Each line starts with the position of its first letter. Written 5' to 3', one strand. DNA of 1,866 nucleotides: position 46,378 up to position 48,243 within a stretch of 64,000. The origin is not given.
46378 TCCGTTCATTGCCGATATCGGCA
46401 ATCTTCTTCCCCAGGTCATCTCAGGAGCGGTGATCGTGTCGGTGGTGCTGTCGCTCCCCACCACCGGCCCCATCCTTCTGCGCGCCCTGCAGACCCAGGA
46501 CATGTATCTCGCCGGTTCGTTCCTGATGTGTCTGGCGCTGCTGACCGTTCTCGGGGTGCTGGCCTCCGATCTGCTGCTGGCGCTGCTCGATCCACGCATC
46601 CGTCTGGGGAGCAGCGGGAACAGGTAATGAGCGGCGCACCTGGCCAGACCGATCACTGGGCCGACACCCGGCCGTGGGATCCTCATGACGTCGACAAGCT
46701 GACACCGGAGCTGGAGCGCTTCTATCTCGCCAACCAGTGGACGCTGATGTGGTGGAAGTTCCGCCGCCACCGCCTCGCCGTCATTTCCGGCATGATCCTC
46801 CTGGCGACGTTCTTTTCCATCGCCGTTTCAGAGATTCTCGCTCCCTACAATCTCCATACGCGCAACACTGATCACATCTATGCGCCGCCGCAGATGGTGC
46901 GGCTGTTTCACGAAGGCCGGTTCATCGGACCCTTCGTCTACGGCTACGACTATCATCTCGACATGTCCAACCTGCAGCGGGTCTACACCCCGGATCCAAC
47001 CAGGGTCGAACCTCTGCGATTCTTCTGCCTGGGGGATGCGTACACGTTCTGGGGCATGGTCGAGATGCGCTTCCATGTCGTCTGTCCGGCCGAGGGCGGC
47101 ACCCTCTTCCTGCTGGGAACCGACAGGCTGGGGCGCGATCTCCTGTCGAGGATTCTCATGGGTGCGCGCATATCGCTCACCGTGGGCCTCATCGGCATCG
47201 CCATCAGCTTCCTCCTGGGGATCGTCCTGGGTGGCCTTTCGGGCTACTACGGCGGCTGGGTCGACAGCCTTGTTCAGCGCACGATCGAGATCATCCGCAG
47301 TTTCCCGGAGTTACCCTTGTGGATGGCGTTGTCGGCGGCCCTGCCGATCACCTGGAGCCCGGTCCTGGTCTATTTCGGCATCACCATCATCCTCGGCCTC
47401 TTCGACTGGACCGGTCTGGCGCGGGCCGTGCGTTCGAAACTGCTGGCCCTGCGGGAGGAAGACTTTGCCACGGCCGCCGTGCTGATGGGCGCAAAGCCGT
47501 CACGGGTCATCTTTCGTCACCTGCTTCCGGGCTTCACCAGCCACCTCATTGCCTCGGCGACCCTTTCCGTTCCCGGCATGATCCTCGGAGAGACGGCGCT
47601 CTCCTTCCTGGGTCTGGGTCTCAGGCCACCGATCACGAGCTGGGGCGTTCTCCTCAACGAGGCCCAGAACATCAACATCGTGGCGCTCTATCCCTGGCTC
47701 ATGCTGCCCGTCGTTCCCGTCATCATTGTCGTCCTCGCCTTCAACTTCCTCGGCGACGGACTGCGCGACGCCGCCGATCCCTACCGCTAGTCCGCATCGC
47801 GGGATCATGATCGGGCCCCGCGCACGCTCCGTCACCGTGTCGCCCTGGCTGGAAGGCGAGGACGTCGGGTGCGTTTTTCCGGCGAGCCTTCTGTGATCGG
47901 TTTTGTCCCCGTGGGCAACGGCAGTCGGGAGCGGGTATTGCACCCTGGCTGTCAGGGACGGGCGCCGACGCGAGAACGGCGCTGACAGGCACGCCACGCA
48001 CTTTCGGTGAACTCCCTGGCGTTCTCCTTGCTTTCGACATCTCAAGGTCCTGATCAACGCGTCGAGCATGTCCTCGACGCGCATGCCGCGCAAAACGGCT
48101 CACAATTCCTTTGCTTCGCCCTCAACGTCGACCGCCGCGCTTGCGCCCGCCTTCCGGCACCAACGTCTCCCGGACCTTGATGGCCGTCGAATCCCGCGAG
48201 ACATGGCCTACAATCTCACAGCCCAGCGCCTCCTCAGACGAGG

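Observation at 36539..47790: Ten-gene overlapping operon joining glycosyltransferases, a phosphatase and a deacetylase to a YejABEF-type peptide importer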

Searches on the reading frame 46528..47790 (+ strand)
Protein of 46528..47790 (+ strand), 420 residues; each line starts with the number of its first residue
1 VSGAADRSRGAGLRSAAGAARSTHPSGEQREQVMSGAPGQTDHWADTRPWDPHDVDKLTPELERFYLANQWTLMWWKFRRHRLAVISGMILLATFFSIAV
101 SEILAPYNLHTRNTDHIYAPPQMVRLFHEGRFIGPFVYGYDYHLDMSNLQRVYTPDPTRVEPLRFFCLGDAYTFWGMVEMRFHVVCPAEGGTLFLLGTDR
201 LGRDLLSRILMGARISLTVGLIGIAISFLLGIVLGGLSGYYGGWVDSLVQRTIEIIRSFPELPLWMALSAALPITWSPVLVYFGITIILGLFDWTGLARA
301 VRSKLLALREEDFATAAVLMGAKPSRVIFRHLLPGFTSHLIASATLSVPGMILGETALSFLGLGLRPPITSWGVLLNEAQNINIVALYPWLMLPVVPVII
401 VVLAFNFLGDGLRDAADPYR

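Call 3: search_protein_families(library=pfam, proteins=[window:46528-47790:+])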
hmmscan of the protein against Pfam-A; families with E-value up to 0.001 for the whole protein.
window:46528-47790:+ (420 aa): 2 families
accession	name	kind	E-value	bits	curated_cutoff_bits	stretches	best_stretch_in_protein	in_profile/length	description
PF00528.27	BPD_transp_1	-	3.5e-27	95.8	26.4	1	231-418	1-180/184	Binding-protein-dependent transport system inner membrane component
PF12911.12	OppC_N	-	1.4e-10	41.3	23.9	1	70-121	2-53/53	N-terminal TM domain of oligopeptide transport permease C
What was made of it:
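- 46627..47790 (+): G10, permease (OppC/DppC type). OppC_N plus BPD_transp_1 (call 3).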

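Call 4: search_protein_families(library=ncbifam, proteins=[window:46528-47790:+])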
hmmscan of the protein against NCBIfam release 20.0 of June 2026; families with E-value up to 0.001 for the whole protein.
window:46528-47790:+ (420 aa): 17 families
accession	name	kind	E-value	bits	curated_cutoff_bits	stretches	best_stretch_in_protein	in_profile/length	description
NF045476.1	Opp4C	equivalog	1.1e-76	257.8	350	2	194-418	57-277/278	oligopeptide ABC transporter permease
NF045475.1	Opp3C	equivalog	1.5e-58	198.5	450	1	69-418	22-325/328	oligopeptide ABC transporter permease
NF045473.1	Opp1C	equivalog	1.8e-56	191.5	350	1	192-418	46-265/267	nickel/cobalt ABC transporter permease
NF045474.1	Opp2C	equivalog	5.6e-56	189.8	300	1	193-416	19-235/236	nickel transporter permease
NF011662.0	PRK15082.1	equivalog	1.4e-51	175.7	484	1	194-418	81-298/303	glutathione ABC transporter permease GsiD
TIGR02790.1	nickel_nikC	equivalog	5.5e-51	173.6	358.45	1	193-415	41-256/258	nickel ABC transporter permease subunit NikC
NF011935.0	PRK15406.1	equivalog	6.3e-48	164.1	433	1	194-418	82-299/302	oligopeptide ABC transporter permease OppC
NF007738.0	PRK10417.1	equivalog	1.9e-46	158.8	335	1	194-418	52-269/277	nickel ABC transporter permease subunit NikC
NF008160.0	PRK10913.1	equivalog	5.5e-45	154.1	483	1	189-418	74-296/300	dipeptide ABC transporter permease DppC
NF047573.1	opine_perm_CntC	exception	2.1e-42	145.4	440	1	192-418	50-269/271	staphylopine uptake ABC transporter permease subunit CntC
NF007376.0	PRK09881.1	equivalog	9.8e-39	133.1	434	1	194-418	74-291/298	D,D-dipeptide ABC transporter permease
NF043080.1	MMSYN1_0166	equivalog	4.7e-35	121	370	1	193-418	82-303/307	oligopeptide ABC transporter permease OppC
NF011596.0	PRK15021.1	subfamily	1.6e-32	112.9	439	1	74-419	11-338/341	microcin C ABC transporter permease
NF011691.0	PRK15111.1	equivalog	3.1e-27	95.9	379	1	190-415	72-290/296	putrescine export ABC transporter permease SapC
NF007028.0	PRK09494.1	equivalog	1.3e-05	25.2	303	1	206-334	12-141/219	glutamine ABC transporter permease GlnP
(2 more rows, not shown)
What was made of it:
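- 46627..47790 (+): Opp4C 258 bits against YejE 113 bits (call 4).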

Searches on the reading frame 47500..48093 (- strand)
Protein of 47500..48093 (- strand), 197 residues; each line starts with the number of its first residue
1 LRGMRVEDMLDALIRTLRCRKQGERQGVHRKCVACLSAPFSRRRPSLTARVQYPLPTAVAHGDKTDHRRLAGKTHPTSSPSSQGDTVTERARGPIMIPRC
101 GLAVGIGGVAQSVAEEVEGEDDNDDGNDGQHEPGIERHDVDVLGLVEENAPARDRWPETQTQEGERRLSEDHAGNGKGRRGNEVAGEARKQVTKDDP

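Call 12: search_protein_families(library=pfam, max_evalue=1, proteins=[window:47500-48093:-])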
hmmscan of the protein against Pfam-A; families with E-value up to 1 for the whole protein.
window:47500-48093:- (197 aa): 2 families
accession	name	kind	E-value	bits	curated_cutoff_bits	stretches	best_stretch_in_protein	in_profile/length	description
PF09720.15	Unstab_antitox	-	0.027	15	23.3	1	152-184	22-54/54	Putative addiction module component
PF23923.1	DUF7262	-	0.17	12.8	27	1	36-90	70-123/132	Family of unknown function (DUF7262)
